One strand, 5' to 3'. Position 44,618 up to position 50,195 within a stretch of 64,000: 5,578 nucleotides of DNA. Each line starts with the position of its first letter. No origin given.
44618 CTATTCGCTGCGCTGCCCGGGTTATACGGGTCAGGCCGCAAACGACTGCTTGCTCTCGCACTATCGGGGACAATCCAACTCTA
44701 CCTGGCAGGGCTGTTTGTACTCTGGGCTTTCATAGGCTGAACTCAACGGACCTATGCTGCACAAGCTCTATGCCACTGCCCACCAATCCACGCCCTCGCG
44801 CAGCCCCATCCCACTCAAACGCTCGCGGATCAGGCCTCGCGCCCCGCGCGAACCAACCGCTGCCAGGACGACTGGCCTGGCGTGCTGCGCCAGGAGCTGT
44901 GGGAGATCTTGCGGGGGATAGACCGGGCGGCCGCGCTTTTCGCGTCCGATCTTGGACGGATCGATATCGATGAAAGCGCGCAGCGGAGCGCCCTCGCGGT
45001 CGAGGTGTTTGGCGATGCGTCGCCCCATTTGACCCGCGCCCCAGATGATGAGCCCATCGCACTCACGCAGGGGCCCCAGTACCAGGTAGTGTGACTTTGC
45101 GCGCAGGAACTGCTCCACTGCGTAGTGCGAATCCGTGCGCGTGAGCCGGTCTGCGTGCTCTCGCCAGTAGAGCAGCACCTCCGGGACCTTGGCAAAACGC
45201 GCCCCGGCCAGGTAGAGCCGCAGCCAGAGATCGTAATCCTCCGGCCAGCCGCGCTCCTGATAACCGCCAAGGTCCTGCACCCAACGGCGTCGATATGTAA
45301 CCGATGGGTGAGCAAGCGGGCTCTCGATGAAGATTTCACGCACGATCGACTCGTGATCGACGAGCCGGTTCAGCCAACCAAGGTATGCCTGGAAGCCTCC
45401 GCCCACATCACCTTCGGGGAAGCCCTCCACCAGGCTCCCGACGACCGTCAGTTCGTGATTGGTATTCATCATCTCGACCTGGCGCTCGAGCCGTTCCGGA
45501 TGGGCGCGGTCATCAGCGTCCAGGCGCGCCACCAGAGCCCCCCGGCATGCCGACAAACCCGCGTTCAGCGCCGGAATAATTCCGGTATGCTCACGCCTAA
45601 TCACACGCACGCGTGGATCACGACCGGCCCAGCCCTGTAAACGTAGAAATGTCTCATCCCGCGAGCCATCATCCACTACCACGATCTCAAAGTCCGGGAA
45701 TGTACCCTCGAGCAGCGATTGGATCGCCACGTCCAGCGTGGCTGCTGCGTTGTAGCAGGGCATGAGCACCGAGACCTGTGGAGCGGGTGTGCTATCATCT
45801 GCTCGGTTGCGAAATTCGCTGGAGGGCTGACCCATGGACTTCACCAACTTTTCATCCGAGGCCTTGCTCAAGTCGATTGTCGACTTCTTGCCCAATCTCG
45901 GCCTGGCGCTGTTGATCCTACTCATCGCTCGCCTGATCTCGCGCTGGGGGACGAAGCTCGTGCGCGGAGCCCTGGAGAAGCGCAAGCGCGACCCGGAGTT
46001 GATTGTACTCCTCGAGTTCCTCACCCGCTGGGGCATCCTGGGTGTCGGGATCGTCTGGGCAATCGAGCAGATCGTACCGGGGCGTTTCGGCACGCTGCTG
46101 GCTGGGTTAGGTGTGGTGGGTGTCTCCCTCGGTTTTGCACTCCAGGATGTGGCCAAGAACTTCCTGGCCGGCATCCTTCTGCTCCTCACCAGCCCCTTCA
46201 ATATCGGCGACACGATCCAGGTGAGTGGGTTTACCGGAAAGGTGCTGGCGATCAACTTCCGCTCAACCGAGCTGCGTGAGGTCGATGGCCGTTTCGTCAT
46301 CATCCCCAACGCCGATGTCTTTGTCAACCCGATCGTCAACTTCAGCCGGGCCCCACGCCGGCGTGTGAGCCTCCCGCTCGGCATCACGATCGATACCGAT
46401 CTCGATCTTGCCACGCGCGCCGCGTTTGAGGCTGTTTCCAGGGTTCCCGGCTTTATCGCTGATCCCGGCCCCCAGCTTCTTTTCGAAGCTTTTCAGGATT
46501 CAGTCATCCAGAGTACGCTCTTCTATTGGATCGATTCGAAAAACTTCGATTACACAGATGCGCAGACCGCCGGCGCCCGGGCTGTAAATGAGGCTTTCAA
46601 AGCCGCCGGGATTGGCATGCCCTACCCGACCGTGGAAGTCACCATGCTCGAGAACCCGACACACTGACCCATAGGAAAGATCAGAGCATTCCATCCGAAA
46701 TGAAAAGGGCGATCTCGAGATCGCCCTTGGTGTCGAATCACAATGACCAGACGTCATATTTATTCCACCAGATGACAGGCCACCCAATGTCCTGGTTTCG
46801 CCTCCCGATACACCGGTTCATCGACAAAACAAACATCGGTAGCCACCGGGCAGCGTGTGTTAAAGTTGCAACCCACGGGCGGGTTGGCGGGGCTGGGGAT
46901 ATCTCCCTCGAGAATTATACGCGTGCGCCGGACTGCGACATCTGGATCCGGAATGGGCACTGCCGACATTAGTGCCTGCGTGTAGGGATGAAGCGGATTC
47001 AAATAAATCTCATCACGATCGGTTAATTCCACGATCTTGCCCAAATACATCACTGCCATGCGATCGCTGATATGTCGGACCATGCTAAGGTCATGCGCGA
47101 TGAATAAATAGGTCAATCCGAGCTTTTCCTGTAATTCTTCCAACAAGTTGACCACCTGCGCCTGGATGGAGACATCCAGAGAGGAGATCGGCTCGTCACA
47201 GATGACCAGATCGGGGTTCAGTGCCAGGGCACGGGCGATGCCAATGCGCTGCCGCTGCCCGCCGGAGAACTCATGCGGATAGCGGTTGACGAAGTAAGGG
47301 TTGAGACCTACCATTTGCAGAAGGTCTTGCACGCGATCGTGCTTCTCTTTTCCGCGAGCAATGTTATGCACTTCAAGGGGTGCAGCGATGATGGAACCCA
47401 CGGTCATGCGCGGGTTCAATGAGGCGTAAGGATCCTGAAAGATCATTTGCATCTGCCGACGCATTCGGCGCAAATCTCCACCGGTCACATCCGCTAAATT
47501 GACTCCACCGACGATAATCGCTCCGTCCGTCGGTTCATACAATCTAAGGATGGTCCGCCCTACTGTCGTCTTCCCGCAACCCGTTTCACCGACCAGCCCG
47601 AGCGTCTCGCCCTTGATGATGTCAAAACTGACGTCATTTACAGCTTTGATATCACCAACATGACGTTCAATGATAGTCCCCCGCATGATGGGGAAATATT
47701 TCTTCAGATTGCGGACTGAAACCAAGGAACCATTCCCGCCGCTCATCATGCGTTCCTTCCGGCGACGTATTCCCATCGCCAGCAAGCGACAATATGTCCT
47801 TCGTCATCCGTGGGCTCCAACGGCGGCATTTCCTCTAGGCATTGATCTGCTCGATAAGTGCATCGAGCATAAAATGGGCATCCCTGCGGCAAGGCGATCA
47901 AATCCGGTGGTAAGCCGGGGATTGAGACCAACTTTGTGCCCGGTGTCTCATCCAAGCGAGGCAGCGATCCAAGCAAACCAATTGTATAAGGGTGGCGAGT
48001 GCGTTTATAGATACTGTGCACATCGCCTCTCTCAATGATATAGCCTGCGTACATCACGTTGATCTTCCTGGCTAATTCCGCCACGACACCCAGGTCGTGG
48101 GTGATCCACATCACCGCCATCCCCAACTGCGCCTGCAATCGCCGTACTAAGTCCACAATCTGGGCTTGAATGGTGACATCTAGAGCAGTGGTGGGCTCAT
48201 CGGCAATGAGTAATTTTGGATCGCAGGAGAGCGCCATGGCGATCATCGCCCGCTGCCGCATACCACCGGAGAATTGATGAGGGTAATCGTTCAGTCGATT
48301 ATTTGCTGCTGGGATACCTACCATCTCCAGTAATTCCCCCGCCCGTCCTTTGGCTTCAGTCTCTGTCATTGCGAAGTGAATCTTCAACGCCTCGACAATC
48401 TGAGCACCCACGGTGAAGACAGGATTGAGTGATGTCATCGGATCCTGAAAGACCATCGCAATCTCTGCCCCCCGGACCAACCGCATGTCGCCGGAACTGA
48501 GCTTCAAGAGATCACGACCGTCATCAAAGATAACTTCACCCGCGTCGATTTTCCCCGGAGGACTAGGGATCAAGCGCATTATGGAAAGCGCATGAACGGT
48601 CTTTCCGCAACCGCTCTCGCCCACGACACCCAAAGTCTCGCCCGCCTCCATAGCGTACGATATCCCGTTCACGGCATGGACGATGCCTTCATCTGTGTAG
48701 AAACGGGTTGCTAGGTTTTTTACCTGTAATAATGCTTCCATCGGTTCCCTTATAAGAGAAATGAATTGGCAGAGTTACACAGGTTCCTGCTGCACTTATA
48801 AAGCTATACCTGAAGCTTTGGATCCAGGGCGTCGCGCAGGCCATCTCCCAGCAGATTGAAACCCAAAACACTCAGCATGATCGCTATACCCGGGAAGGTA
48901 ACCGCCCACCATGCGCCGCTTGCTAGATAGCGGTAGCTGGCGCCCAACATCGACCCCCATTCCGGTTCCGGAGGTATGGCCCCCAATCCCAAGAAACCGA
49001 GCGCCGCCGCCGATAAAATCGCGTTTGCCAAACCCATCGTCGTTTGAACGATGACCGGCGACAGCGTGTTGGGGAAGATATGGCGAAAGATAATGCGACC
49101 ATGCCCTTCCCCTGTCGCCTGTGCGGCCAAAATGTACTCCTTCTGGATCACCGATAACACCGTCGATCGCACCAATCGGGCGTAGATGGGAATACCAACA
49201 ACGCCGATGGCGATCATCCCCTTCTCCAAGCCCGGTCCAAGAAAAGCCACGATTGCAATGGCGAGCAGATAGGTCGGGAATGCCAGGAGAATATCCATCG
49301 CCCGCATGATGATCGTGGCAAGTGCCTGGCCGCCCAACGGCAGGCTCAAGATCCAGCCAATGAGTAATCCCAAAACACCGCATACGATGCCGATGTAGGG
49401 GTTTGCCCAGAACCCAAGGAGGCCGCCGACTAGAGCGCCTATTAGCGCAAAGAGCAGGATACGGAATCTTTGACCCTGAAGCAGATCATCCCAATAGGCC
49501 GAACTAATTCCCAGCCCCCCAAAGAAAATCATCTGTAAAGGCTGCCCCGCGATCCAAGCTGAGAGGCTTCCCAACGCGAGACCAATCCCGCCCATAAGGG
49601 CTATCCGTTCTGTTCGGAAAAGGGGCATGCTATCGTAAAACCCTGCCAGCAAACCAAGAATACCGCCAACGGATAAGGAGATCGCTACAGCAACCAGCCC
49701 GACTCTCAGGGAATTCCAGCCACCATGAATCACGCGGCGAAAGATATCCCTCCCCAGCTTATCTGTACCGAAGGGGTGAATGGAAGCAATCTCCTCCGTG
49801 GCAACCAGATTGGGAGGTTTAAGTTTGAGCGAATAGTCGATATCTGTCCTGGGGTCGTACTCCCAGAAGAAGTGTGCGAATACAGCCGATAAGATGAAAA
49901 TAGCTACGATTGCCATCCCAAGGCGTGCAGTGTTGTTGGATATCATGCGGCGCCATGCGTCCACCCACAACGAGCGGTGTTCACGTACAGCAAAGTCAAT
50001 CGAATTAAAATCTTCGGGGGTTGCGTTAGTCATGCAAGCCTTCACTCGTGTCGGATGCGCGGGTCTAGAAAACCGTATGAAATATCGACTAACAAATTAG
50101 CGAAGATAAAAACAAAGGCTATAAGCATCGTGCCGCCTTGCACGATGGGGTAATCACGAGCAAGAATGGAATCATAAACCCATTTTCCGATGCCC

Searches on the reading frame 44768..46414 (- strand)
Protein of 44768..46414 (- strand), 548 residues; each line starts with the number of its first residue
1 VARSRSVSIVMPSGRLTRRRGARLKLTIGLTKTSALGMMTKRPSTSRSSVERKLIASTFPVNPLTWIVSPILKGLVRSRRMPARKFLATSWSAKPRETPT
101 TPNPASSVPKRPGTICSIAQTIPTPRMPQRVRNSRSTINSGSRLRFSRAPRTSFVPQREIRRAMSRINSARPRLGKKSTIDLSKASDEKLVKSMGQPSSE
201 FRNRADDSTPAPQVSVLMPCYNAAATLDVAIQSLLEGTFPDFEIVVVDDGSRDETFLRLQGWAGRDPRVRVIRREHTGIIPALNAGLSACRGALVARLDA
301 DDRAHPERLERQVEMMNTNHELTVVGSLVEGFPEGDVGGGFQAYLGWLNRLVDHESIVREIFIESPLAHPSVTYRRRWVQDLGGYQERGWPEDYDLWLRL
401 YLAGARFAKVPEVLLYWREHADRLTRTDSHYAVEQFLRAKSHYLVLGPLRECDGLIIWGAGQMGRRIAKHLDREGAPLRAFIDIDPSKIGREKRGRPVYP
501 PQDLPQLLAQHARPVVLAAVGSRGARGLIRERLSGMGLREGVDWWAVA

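Call 46: search_protein_families(library=pfam, proteins=[window:44768-46414:-], max_evalue=0.00001)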
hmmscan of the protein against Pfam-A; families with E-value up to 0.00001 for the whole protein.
window:44768-46414:- (548 aa): 3 families
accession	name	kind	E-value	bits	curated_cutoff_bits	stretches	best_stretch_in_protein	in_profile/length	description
PF00535.33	Glycos_transf_2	-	8e-33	114.2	23.3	1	215-377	1-162/168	Glycosyl transferase family 2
PF13641.12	Glyco_tranf_2_3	-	3e-15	57.3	27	1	212-428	1-216/230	Glycosyltransferase like family 2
PF10111.15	Glyco_tranf_2_2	-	9.8e-09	35.5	27.3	1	216-424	2-222/276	Glycosyltransferase like family 2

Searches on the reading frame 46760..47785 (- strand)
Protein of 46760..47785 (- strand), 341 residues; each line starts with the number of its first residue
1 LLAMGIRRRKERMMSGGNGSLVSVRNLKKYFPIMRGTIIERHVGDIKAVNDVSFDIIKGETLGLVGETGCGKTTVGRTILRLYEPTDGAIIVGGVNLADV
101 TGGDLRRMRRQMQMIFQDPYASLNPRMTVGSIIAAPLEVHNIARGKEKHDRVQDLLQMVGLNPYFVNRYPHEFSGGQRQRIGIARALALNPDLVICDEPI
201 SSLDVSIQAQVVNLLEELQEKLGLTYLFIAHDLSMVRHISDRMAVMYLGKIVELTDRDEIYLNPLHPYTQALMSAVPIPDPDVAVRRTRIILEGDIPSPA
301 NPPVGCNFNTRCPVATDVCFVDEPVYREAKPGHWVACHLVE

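Call 46: search_protein_families(library=pfam, proteins=[window:46760-47785:-], max_evalue=0.00001)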
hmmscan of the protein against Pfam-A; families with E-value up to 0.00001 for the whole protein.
window:46760-47785:- (341 aa): 2 families
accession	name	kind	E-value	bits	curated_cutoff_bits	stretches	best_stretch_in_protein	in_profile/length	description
PF00005.33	ABC_tran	-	1.1e-32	113.9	25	1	49-200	1-136/137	ABC transporter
PF08352.17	oligo_HPY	-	3.4e-17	63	27.1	1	252-319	1-65/65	Oligopeptide/dipeptide transporter, C-terminal region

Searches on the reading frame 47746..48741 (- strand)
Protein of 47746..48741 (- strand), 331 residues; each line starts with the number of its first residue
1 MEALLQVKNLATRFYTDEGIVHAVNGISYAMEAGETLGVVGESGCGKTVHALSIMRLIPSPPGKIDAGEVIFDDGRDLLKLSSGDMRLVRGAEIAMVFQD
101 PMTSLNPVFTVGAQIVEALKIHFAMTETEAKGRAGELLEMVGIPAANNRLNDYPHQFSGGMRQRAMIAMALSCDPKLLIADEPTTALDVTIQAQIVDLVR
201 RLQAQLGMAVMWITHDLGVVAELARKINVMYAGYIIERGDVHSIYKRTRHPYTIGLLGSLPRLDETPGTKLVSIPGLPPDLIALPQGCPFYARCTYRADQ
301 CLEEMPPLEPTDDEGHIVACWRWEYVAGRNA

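Call 46: search_protein_families(library=pfam, proteins=[window:47746-48741:-], max_evalue=0.00001)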
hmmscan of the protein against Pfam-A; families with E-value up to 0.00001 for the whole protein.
window:47746-48741:- (331 aa): 2 families
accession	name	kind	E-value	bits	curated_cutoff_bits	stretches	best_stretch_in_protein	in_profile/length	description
PF00005.33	ABC_tran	-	7.6e-27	95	25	1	25-185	2-137/137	ABC transporter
PF08352.17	oligo_HPY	-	4.8e-19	68.9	27.1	1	236-301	1-65/65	Oligopeptide/dipeptide transporter, C-terminal region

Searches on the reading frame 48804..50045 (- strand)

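Call 46: search_protein_families(library=pfam, proteins=[window:48804-50045:-], max_evalue=0.00001)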
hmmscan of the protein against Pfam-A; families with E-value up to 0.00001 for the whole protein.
window:48804-50045:- (413 aa): 2 families
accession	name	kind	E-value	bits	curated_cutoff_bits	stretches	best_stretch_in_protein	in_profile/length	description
PF00528.27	BPD_transp_1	-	1.7e-27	96.8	26.4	1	226-412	1-183/184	Binding-protein-dependent transport system inner membrane component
PF12911.12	OppC_N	-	9.5e-13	48.3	23.9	1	25-78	1-53/53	N-terminal TM domain of oligopeptide transport permease C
